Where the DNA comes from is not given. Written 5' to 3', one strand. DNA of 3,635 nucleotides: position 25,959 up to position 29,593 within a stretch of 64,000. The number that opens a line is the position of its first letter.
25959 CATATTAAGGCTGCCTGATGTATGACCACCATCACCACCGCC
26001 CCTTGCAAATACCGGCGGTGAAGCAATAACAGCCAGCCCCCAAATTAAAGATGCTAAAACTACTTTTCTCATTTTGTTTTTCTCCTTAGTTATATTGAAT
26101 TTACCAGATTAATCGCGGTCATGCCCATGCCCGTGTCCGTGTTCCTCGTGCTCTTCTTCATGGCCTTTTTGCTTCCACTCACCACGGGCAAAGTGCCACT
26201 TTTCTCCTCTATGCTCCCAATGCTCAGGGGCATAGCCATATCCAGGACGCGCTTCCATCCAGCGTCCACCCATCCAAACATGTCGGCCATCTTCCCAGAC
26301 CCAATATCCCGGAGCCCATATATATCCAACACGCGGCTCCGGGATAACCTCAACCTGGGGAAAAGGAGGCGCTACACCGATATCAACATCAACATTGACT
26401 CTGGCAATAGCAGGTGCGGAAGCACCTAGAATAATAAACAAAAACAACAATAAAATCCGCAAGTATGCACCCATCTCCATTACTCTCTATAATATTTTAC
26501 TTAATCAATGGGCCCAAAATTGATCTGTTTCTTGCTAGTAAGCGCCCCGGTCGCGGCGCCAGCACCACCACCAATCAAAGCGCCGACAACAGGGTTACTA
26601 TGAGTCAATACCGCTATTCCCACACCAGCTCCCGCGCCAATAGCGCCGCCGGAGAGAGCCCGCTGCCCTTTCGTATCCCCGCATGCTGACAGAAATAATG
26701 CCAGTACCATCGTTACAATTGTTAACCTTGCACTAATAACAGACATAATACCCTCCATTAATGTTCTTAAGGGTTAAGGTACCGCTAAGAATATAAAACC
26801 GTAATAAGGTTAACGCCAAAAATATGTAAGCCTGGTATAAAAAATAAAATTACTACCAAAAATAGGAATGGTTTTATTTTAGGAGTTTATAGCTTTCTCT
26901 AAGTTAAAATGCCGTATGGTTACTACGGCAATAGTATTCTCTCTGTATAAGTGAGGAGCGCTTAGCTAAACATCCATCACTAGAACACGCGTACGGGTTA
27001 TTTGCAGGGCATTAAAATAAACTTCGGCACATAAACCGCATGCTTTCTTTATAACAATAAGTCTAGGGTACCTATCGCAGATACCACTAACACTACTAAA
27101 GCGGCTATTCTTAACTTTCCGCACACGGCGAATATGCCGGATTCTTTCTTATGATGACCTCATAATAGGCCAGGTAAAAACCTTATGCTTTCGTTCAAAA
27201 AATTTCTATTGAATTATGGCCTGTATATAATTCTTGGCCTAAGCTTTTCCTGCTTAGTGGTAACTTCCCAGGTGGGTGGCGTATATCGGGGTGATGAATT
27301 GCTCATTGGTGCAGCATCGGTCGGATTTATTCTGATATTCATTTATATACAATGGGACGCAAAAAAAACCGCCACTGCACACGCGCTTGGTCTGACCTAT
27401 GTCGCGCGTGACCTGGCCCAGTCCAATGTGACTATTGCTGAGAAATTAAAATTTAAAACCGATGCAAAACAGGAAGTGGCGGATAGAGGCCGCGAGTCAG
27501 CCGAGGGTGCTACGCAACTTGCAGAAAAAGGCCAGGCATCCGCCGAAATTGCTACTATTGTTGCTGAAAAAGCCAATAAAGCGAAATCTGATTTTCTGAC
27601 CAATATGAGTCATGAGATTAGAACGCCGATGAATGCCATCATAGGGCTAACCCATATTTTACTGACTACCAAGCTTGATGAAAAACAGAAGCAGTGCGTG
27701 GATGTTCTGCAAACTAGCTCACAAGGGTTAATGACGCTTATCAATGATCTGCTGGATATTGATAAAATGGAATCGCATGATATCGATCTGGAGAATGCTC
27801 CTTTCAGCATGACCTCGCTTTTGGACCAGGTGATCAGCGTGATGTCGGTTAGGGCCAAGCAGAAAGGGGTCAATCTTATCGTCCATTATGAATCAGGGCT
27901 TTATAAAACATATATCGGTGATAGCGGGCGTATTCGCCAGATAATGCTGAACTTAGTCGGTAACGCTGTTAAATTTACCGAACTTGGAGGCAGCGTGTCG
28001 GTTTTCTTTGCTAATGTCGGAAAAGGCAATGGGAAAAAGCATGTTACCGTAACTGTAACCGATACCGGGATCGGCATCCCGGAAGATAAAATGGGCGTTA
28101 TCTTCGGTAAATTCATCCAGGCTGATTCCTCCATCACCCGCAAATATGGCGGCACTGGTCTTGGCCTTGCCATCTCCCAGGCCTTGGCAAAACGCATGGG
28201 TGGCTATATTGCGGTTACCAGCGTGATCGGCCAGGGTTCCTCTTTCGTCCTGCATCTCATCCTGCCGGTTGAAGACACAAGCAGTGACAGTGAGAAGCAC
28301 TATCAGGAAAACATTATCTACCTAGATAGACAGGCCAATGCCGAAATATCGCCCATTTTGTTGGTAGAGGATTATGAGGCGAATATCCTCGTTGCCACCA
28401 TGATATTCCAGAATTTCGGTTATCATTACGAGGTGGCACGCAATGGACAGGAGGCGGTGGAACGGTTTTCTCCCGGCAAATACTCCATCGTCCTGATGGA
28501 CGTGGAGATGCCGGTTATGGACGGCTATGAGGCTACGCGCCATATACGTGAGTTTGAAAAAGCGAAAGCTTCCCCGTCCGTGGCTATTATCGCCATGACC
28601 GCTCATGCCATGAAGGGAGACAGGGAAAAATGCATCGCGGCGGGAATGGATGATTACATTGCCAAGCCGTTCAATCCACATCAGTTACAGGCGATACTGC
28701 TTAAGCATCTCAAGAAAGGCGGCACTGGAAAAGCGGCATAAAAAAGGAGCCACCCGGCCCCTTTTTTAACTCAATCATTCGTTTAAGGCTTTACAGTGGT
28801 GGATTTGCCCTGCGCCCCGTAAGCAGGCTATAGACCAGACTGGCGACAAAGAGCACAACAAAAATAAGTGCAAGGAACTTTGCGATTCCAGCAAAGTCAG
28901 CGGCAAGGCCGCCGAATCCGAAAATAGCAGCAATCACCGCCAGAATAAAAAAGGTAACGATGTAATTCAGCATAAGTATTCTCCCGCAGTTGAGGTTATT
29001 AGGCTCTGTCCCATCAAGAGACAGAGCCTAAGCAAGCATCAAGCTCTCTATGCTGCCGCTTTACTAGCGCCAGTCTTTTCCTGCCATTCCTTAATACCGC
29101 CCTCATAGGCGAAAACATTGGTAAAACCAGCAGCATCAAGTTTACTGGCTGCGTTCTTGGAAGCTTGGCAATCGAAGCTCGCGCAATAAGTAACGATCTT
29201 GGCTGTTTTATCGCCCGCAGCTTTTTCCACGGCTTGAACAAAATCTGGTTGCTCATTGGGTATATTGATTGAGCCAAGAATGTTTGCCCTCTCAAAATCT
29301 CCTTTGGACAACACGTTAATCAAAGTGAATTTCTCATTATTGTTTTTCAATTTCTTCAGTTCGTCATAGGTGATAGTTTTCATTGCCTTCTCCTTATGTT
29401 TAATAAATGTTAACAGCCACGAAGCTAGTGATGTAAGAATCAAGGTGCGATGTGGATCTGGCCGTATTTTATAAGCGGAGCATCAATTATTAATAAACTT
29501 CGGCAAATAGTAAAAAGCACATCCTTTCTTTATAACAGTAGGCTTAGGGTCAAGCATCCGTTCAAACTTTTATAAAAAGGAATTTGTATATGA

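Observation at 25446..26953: A 48-bp intergenic box present twice (44/48 identical), with conserved edges that coincide with a 13-codon ORF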

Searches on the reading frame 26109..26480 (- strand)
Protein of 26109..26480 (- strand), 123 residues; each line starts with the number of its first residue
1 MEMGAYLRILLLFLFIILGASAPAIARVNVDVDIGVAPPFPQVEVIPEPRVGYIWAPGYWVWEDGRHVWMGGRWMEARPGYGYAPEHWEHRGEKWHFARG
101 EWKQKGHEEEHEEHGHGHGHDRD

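Call 14: search_protein_families(library=pfam, proteins=[window:26109-26480:-], max_evalue=0.01)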
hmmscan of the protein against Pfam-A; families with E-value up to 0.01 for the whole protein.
window:26109-26480:- (123 aa): 1 family
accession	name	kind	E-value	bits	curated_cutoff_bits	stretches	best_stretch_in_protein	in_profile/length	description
PF12779.12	WXXGXW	-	4.8e-10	39.8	18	1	50-75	1-26/26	WXXGXW repeat (2 copies)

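Call 16: find_homologous_proteins(query=window:26109-26480:-, max_evalue=0.00001)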
Query window:26109-26480:- (123 aa): 14 proteins with E <= 0.00001 among 18 candidates.
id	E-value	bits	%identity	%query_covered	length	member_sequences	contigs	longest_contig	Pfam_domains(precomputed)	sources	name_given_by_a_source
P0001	1.3e-33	134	52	85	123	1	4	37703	PF12779.13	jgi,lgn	-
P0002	2.5e-33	133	55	84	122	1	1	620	PF12779.13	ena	-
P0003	3.6e-33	132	57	79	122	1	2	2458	PF12779.13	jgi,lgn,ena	-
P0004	3.9e-32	129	56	81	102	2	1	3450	PF12779.13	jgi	jgi:hypothetical protein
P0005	8.1e-30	121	55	78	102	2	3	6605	PF12779.13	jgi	jgi:hypothetical protein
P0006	3.6e-29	119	51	94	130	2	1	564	PF12779.13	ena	-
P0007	7.1e-28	115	48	93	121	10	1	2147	PF12779.13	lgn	-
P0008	3.1e-27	113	52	78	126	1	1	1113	PF12779.13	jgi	jgi:hypothetical protein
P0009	9.8e-25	105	50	93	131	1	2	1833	PF12779.13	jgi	jgi:hypothetical protein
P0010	1.6e-23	101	57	63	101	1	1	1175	PF12779.13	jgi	jgi:YXWGXW repeat-containing protein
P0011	4.2e-23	100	62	62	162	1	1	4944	PF12779.13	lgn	-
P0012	1.2e-22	98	47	79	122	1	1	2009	PF12779.13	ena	-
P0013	5.9e-22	96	49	67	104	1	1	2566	PF12779.13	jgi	-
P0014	1.4e-21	95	58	54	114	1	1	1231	PF12779.13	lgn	-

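Call 17: find_encoding_contigs(protein=P0001, flank=8000, max_places=4)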
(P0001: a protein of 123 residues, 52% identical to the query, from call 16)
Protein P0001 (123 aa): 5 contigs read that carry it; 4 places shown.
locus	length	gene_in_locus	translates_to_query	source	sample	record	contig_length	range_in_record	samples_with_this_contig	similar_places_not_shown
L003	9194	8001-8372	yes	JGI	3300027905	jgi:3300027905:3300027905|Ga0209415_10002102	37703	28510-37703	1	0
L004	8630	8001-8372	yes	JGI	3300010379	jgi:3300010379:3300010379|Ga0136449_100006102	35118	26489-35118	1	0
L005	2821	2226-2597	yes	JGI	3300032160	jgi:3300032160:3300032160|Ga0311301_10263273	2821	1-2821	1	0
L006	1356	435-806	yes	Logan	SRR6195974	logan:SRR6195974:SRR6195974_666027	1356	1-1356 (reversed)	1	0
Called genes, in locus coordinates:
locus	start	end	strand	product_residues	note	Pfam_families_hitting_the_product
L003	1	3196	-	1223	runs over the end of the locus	PF05378:Hydant_A_N, PF01968:Hydantoinase_A, PF19278:Hydant_A_C (weak), PF02538:Hydantoinase_B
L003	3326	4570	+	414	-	PF13458:Peripla_BP_6, PF13433:Peripla_BP_5 (weak), PF01094:ANF_receptor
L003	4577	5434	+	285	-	PF02653:BPD_transp_2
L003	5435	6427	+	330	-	PF02653:BPD_transp_2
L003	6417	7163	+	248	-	PF00005:ABC_tran, PF12399:BCA_ABC_TP_C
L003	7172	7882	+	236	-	PF00005:ABC_tran, PF13304:AAA_21 (faint)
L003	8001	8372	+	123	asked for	PF12779:WXXGXW (weak)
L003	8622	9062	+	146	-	PF07452:CHRD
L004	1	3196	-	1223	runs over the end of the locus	PF05378:Hydant_A_N, PF01968:Hydantoinase_A, PF19278:Hydant_A_C (weak), PF02538:Hydantoinase_B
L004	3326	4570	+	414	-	PF13458:Peripla_BP_6, PF13433:Peripla_BP_5 (weak), PF01094:ANF_receptor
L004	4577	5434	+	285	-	PF02653:BPD_transp_2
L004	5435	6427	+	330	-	PF02653:BPD_transp_2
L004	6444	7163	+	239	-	PF00005:ABC_tran, PF12399:BCA_ABC_TP_C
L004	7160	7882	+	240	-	PF00005:ABC_tran, PF13304:AAA_21 (faint)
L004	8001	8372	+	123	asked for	PF12779:WXXGXW (weak)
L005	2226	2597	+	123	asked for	PF12779:WXXGXW (weak)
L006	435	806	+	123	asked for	PF12779:WXXGXW (weak)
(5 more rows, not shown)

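Call 18: find_encoding_contigs(protein=P0005, flank=8000, max_places=4)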
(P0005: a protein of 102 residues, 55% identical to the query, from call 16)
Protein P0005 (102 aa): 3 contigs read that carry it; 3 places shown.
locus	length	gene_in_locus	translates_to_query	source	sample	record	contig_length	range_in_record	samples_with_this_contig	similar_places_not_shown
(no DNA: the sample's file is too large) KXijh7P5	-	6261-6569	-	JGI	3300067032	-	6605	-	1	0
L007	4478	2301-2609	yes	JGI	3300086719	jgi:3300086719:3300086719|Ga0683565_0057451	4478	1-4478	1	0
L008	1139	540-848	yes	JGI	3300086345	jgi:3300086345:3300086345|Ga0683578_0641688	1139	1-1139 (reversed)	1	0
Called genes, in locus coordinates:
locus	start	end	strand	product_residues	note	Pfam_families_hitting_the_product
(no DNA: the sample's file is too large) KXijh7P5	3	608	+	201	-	?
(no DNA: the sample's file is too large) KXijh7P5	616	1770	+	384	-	PF00005:ABC_tran, PF13304:AAA_21 (faint), PF08402:TOBE_2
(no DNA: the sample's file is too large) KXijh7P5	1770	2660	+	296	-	PF00528:BPD_transp_1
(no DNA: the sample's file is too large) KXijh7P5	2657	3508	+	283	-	PF00528:BPD_transp_1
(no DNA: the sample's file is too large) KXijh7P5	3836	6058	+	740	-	PF04773:FecR, PF20245:DUF6600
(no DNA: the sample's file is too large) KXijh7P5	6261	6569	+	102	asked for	PF12779:WXXGXW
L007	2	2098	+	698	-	?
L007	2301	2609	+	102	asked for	PF12779:WXXGXW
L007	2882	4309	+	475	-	PF12770:CHAT (weak), PF00656:Peptidase_C14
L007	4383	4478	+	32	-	?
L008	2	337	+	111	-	?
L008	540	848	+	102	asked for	PF12779:WXXGXW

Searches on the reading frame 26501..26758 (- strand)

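Call 14: search_protein_families(library=pfam, proteins=[window:26501-26758:-], max_evalue=0.01)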
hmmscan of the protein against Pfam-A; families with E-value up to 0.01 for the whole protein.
window:26501-26758:- (85 aa): 2 families
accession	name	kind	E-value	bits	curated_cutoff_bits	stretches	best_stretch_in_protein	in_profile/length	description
PF13441.11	Gly-zipper_YMGG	-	2.1e-05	24.6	28.9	1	32-75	1-43/45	YMGG-like Gly-zipper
PF13488.11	Gly-zipper_Omp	-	6.6e-05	23.2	25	1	37-76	2-40/46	Glycine zipper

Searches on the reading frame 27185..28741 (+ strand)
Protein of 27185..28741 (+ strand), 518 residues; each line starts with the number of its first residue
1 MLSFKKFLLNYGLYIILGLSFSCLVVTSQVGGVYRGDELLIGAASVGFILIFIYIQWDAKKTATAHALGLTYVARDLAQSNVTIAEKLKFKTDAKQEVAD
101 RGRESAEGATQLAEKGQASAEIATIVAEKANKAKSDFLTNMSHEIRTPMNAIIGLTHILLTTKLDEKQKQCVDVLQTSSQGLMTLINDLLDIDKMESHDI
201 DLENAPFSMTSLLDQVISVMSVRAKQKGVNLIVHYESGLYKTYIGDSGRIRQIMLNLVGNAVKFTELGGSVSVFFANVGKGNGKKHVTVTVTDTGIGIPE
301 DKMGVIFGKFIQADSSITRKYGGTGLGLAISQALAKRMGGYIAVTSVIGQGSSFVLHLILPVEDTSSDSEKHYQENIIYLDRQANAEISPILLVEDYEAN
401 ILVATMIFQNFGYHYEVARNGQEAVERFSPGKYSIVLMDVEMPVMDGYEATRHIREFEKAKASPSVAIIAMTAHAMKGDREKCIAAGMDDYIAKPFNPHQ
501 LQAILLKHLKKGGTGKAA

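Call 14: search_protein_families(library=pfam, proteins=[window:27185-28741:+], max_evalue=0.01)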
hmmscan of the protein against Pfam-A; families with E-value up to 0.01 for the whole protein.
window:27185-28741:+ (518 aa): 4 families
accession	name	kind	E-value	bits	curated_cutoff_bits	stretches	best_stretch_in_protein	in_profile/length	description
PF02518.31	HATPase_c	-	4.1e-27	95.3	26.4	1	245-359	1-108/111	Histidine kinase-, DNA gyrase B-, and HSP90-like ATPase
PF00072.30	Response_reg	-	1.1e-25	90.4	30.2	1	391-504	1-109/111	Response regulator receiver domain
PF00512.31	HisKA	-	9.4e-20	70.9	26.9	1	133-197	1-65/66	His Kinase A (phospho-acceptor) domain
PF23198.2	PDE8A_N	-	0.00066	20.1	29.6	1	409-474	31-97/147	PDE8A-like, N-terminal domain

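Call 26: find_homologous_proteins(query=window:27185-28741:+, max_evalue=1e-30)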
Query window:27185-28741:+ (518 aa): 8000 proteins with E <= 1e-30 among 8000 candidates; the best 120 are listed.
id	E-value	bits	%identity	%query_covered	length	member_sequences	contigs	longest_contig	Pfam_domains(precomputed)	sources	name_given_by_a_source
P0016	0.0e+0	1132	100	100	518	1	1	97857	PF02518.32,PF00512.32,PF00072.31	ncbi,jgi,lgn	-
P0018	1.5e-274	929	83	100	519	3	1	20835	PF02518.32,PF00512.32,PF00072.31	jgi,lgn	-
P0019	1.2e-272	923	82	98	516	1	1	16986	PF02518.32,PF00512.32,PF00072.31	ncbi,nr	ncbi:MAG: response regulator [Pseudomonadota bacterium]|nr:response regulator [Pseudomonadota bacter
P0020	7.8e-272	920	81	100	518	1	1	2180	PF02518.32,PF00512.32,PF00072.31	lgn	-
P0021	1.9e-267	906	80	100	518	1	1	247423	PF02518.32,PF00512.32,PF00072.31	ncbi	-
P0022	9.3e-260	880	78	100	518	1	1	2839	PF02518.32,PF00512.32,PF00072.31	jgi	jgi:signal transduction histidine kinase/CheY-like chemotaxis protein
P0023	1.8e-250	850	74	88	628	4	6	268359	PF02518.32,PF00512.32,PF00072.31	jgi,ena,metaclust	metaclust:\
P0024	1.7e-248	843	77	98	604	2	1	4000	PF02518.32,PF00512.32,PF00072.31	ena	-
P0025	1.1e-247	840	70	99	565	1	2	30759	PF02518.32,PF00512.32,PF23198.2,PF00072.31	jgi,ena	-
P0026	1.1e-245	834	69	99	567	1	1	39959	PF02518.32,PF00512.32,PF23198.2,PF00072.31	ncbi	-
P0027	4.5e-244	828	69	99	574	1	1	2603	PF02518.32,PF00512.32,PF00072.31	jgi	jgi:signal transduction histidine kinase/CheY-like chemotaxis protein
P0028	1.3e-243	827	69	99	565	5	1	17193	PF02518.32,PF00512.32,PF00072.31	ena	-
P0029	1.9e-243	826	75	98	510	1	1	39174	PF02518.32,PF00512.32,PF00072.31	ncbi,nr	ncbi:MAG: ATP-binding protein [Alphaproteobacteria bacterium]|nr:ATP-binding protein [Alphaproteobac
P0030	1.9e-242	823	74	98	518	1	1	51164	PF02518.32,PF00512.32,PF23198.2,PF00072.31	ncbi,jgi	jgi:signal transduction histidine kinase/ActR/RegA family two-component response regulator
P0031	2.1e-242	823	70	99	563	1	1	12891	PF02518.32,PF00512.32,PF23198.2,PF00072.31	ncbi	-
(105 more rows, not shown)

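Call 27: find_encoding_contigs(protein=P0018, flank=7000, max_places=3)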
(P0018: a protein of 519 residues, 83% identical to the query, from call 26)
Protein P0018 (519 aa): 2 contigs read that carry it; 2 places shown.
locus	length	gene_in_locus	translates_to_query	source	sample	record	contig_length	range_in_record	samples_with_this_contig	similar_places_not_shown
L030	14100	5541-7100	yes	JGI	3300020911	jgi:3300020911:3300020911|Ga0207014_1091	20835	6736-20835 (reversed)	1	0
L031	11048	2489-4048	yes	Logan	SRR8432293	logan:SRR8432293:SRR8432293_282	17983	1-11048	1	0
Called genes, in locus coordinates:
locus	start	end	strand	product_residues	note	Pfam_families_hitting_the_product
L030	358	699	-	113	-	-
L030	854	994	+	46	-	-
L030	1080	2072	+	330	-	PF09982:LpxR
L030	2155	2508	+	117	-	PF00072:Response_reg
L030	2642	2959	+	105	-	-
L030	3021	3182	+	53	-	-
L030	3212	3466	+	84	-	-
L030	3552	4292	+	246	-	PF00512:HisKA, PF02518:HATPase_c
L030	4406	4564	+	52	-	-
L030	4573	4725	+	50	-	PF11752:DUF3309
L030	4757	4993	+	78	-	-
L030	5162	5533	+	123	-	-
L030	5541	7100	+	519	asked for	PF00512:HisKA, PF02518:HATPase_c, PF00072:Response_reg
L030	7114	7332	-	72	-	-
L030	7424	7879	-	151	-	PF04120:Iron_permease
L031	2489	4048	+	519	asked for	PF00512:HisKA, PF02518:HATPase_c, PF00072:Response_reg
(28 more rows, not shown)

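Call 28: find_encoding_contigs(protein=P0019, flank=7000, max_places=3)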
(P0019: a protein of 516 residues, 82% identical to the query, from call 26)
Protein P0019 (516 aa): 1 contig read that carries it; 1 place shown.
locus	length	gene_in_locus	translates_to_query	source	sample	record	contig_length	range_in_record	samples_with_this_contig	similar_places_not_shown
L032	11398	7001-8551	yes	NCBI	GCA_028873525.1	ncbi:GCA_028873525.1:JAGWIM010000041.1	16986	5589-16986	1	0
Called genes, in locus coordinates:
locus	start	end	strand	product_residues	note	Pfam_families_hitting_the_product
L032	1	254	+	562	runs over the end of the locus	PF13231:PMT_2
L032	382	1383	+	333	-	PF01073:3Beta_HSD, PF01370:Epimerase, PF02719:Polysacc_synt_2, PF04321:RmlD_sub_bind, PF16363:GDP_Man_Dehyd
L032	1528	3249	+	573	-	PF06472:ABC_membrane_2, PF05992:SbmA_BacA, PF00005:ABC_tran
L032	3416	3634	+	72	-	PF05532:CsbD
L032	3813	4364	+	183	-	PF04366:Ysc84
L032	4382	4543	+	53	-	-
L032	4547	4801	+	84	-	-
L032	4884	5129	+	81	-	PF00512:HisKA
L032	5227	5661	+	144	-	-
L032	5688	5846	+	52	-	PF11752:DUF3309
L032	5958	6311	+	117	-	PF05433:Rick_17kDa_Anti (weak)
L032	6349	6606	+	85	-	-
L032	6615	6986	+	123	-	-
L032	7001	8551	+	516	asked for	PF00512:HisKA, PF02518:HATPase_c, PF00072:Response_reg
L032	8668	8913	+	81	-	-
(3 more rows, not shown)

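Call 29: find_encoding_contigs(protein=P0021, flank=7000, max_places=3)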
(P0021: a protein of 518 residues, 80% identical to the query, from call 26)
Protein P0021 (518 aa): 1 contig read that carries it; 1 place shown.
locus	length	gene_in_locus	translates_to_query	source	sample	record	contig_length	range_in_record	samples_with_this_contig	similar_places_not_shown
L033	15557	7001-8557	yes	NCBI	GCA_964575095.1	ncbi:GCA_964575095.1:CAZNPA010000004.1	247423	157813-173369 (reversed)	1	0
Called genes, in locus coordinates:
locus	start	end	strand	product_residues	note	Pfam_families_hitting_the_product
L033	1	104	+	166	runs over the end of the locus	PF13441:Gly-zipper_YMGG (weak), PF05433:Rick_17kDa_Anti (weak), PF16998:17kDa_Anti_2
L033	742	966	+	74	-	PF05532:CsbD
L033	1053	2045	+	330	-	PF09982:LpxR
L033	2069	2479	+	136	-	PF00072:Response_reg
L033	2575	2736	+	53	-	-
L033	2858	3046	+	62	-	-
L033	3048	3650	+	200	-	PF00691:OmpA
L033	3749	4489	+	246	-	PF00512:HisKA, PF02518:HATPase_c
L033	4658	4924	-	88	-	-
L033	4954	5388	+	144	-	-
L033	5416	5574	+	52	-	PF11752:DUF3309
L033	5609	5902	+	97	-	-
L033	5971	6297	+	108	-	PF05433:Rick_17kDa_Anti (weak)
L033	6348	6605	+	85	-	-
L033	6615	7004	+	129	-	-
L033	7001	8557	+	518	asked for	PF00512:HisKA, PF02518:HATPase_c, PF00072:Response_reg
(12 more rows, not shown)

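Call 36: find_encoding_contigs(protein=P0020, flank=7000, max_places=3)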
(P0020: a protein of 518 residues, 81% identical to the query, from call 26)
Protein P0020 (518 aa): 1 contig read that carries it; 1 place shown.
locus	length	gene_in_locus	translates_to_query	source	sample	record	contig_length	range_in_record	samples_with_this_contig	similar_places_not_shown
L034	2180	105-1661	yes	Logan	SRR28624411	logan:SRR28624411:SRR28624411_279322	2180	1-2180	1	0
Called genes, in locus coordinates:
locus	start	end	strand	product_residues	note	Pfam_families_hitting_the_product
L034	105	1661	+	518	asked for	PF00512:HisKA, PF02518:HATPase_c, PF00072:Response_reg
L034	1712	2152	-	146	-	-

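Call 37: find_encoding_contigs(protein=P0022, flank=7000, max_places=3)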
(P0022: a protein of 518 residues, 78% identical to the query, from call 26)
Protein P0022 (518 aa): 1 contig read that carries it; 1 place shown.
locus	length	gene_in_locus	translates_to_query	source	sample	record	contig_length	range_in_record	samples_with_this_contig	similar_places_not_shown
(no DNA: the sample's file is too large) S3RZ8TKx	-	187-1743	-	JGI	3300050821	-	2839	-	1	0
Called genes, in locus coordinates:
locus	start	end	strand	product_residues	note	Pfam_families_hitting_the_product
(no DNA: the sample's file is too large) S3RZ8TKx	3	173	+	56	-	?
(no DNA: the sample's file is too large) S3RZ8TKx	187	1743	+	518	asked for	PF00512:HisKA, PF02518:HATPase_c, PF00072:Response_reg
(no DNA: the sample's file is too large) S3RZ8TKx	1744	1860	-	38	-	-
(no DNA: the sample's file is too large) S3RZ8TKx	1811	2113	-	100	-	-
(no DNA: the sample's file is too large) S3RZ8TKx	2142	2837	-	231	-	?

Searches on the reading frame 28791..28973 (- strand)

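Call 14: search_protein_families(library=pfam, proteins=[window:28791-28973:-], max_evalue=0.01)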
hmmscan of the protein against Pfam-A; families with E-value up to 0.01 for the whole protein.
window:28791-28973:- (60 aa): 1 family
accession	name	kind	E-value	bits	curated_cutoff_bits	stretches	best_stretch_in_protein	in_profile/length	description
PF07043.18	DUF1328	-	3.4e-10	40.5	27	1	6-43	1-38/39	Protein of unknown function (DUF1328)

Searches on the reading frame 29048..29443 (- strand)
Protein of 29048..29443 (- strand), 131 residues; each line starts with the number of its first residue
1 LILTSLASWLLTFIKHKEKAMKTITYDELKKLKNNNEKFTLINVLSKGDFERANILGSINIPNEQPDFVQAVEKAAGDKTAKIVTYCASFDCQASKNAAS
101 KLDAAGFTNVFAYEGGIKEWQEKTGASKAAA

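Call 14: search_protein_families(library=pfam, proteins=[window:29048-29443:-], max_evalue=0.01)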
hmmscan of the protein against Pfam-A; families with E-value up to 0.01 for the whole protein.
window:29048-29443:- (131 aa): 1 family
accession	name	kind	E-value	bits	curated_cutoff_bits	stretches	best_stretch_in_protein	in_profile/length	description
PF00581.25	Rhodanese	-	1.9e-15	57.6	22.2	1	26-123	2-102/102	Rhodanese-like domain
